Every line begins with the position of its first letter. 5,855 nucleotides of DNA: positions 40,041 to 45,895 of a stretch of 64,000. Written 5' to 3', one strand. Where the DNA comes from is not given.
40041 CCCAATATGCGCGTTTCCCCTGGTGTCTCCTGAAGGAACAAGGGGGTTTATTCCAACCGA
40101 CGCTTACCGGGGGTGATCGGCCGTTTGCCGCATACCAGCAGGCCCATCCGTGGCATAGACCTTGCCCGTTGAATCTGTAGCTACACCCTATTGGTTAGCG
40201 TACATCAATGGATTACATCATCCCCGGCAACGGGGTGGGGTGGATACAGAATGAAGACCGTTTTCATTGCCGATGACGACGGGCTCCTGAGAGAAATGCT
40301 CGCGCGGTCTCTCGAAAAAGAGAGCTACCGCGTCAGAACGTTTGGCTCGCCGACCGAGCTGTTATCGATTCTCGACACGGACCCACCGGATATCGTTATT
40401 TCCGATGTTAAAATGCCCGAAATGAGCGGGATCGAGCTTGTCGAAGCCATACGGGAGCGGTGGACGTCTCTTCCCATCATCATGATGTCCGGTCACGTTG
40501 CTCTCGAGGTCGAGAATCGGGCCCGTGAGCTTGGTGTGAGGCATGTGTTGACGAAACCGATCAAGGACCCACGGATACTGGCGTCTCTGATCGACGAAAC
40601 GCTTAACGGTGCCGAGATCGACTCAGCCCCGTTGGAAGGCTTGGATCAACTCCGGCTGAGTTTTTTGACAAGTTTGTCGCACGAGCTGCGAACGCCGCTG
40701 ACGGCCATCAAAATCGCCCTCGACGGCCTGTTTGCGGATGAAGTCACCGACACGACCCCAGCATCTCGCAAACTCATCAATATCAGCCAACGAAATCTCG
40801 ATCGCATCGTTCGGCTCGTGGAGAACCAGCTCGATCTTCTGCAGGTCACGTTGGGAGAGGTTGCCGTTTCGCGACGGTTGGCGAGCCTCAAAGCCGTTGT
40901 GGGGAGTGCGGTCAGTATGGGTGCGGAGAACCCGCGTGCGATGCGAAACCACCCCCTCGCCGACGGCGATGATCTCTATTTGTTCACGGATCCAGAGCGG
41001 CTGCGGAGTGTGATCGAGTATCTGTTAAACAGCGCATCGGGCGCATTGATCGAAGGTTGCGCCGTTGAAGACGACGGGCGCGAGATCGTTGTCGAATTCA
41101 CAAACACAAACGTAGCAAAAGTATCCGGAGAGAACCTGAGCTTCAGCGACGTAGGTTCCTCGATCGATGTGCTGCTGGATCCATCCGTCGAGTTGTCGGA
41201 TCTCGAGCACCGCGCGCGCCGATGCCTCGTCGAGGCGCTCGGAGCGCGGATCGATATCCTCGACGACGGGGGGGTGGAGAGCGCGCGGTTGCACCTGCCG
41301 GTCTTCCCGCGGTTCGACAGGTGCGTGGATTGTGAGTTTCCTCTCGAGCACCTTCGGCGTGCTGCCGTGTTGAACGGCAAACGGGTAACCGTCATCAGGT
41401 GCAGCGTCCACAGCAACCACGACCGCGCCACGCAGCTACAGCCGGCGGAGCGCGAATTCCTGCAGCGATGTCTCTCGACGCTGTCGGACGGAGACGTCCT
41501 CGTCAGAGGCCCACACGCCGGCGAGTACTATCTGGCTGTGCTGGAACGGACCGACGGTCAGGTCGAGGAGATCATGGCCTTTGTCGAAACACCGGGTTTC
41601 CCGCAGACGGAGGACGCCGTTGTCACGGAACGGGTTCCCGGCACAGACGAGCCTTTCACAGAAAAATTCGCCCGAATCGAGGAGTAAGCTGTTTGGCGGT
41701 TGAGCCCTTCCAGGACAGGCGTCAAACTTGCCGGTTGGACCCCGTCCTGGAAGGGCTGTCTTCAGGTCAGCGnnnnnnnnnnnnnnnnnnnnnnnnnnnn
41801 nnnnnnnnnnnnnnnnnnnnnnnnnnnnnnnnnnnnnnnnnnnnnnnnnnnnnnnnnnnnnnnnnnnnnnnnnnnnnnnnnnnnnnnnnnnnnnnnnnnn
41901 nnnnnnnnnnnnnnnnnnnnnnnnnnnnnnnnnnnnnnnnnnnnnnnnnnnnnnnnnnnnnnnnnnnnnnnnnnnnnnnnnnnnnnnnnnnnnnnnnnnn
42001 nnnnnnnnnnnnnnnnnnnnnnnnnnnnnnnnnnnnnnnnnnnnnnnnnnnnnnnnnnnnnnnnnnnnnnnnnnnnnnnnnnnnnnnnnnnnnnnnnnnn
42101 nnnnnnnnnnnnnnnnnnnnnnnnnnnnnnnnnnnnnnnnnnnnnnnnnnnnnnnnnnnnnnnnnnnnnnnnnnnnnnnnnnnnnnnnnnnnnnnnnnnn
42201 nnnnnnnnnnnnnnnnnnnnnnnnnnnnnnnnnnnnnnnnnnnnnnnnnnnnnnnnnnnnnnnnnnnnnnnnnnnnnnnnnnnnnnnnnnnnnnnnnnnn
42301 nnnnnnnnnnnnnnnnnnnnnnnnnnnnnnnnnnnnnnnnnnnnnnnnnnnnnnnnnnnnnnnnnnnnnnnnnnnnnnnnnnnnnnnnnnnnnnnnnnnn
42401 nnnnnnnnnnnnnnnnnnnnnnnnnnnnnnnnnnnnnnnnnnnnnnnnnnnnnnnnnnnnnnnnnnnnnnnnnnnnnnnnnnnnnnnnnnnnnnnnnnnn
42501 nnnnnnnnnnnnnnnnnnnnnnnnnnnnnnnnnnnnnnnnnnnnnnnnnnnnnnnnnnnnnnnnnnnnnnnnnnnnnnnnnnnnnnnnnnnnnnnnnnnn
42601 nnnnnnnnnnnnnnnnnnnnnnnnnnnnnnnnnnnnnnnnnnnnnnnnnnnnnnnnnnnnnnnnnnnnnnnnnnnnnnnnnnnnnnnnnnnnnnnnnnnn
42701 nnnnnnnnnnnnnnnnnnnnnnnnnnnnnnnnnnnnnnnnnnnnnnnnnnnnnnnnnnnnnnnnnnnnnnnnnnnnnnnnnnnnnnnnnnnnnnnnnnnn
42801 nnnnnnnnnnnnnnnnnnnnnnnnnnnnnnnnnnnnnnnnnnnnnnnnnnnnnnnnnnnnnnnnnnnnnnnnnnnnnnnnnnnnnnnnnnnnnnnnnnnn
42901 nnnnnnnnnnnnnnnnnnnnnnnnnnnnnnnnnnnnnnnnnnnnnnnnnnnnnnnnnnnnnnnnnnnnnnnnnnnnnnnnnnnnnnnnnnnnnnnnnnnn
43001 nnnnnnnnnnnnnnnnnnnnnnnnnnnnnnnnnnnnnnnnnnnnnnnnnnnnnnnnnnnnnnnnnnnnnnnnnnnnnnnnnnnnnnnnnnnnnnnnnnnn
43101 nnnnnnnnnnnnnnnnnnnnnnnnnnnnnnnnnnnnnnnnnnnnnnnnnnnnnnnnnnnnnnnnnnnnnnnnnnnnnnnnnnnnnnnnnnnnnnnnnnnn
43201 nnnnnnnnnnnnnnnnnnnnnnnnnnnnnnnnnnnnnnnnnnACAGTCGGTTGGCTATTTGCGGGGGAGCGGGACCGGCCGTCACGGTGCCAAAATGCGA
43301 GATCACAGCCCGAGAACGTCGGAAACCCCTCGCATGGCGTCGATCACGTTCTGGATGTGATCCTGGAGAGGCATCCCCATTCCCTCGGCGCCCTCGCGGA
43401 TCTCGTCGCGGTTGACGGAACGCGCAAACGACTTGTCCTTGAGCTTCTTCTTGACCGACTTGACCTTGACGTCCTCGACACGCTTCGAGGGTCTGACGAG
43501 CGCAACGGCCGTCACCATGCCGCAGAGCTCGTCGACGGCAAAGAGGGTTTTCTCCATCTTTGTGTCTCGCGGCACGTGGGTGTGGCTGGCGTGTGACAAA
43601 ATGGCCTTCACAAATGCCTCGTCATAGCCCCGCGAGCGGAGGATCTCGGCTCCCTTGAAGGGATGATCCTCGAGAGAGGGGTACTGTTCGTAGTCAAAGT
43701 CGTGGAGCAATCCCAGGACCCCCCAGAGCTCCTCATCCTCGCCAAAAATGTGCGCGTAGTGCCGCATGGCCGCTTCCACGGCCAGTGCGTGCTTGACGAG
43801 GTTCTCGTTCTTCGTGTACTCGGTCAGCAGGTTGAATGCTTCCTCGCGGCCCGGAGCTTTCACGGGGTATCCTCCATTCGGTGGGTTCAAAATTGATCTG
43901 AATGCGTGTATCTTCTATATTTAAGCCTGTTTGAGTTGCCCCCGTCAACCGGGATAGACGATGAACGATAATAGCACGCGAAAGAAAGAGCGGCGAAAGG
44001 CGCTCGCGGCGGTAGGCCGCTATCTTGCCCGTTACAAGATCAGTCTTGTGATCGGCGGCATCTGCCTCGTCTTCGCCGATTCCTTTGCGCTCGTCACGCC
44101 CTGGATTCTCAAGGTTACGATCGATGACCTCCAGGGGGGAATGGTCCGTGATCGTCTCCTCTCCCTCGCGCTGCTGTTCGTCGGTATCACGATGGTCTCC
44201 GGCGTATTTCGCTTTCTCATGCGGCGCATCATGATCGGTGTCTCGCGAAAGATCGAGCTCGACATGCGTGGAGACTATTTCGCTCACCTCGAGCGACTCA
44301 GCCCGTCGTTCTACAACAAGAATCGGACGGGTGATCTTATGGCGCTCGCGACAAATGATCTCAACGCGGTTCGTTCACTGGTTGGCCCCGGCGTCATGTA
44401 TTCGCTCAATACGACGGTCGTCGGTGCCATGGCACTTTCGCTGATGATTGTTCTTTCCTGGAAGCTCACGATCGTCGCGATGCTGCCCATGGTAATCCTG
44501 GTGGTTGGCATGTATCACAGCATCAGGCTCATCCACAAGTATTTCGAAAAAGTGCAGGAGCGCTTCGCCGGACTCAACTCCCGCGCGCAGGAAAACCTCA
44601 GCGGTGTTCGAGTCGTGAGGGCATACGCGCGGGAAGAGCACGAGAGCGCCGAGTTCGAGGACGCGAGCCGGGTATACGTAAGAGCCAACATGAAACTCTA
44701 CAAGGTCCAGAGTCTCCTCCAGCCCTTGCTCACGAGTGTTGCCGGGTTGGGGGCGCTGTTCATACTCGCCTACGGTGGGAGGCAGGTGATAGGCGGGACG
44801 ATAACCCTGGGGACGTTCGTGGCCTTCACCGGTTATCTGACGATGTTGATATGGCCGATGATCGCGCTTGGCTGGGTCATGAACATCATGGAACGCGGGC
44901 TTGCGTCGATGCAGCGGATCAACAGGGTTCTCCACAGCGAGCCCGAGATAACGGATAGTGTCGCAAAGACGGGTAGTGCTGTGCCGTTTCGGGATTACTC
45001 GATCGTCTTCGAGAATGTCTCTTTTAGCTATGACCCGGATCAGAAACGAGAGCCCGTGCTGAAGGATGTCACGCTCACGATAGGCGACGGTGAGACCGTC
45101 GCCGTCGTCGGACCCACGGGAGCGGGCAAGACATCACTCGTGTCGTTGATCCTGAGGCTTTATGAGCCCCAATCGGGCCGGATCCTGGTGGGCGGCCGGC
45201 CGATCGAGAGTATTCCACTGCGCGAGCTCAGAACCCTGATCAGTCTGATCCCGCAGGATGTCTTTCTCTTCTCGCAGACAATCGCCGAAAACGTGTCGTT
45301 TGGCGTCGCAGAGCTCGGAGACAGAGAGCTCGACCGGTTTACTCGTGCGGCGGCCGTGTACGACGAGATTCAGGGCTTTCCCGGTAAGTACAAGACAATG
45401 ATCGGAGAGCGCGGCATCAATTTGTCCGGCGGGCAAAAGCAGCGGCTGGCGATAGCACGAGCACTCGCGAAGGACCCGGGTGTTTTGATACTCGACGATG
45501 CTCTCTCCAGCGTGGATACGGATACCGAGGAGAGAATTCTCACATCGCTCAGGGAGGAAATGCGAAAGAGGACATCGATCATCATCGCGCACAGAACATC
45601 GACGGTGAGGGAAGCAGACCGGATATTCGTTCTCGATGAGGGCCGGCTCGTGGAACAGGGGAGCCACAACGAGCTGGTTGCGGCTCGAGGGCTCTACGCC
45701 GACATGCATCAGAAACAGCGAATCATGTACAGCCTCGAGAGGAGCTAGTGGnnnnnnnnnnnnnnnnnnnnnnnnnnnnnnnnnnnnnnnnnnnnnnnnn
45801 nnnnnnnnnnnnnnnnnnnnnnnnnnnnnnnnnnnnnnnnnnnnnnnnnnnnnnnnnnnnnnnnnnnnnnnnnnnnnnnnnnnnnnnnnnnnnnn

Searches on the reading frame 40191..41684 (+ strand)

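Call 42: search_protein_families(library=pfam, proteins=[window:40191-41684:+], max_evalue=0.00001)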
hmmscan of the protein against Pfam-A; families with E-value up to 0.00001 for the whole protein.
window:40191-41684:+ (498 aa): 2 families
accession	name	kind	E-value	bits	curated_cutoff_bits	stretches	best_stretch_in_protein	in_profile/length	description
PF00072.30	Response_reg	-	3e-27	95.4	30.2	1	24-132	1-109/111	Response regulator receiver domain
PF00512.31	HisKA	-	5.8e-13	49.1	26.9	1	156-216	3-60/66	His Kinase A (phospho-acceptor) domain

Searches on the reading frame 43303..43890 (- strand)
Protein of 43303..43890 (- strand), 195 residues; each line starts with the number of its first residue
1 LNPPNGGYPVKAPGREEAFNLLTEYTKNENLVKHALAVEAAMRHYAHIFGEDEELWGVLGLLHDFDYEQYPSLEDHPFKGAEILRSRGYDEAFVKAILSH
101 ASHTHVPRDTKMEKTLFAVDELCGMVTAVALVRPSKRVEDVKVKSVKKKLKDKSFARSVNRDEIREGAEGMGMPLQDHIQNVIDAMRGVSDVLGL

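Call 42: search_protein_families(library=pfam, proteins=[window:43303-43890:-], max_evalue=0.00001)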
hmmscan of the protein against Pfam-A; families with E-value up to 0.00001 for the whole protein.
window:43303-43890:- (195 aa): 1 family
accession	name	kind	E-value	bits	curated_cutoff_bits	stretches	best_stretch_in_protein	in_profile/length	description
PF01966.28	HD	-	7.8e-09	36.3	22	1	33-105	3-90/116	HD domain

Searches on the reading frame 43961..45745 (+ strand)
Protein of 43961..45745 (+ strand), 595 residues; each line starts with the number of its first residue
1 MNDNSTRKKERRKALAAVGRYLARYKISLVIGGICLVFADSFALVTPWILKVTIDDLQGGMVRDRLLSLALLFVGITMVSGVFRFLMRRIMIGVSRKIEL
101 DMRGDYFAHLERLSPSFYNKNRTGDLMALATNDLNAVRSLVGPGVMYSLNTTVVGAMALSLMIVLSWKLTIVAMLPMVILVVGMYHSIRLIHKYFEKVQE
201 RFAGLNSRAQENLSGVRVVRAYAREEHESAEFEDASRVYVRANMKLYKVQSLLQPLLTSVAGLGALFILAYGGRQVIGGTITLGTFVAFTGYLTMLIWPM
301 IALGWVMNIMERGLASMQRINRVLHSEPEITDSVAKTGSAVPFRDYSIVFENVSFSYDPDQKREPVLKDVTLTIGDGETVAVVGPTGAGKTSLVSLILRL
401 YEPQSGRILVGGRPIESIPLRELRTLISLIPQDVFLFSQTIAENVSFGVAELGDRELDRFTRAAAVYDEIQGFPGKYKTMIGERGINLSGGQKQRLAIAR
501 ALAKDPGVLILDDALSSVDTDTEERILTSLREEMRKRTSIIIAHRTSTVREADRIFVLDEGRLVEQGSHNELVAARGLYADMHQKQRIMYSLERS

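Call 42: search_protein_families(library=pfam, proteins=[window:43961-45745:+], max_evalue=0.00001)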
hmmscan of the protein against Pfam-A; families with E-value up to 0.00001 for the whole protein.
window:43961-45745:+ (595 aa): 4 families
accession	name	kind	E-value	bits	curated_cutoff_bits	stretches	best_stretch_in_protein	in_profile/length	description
PF00664.28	ABC_membrane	-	1.2e-49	169.9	28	1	29-300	1-274/274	ABC transporter transmembrane region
PF00005.33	ABC_tran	-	1.3e-31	110.4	25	1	367-515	1-136/137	ABC transporter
PF02463.25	SMC_N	-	9.5e-07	28.9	40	0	487-556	136-209/220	RecF/RecN/SMC N terminal domain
PF13191.12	AAA_16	-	1.5e-06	29.3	32.6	1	375-529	22-154/167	AAA ATPase domain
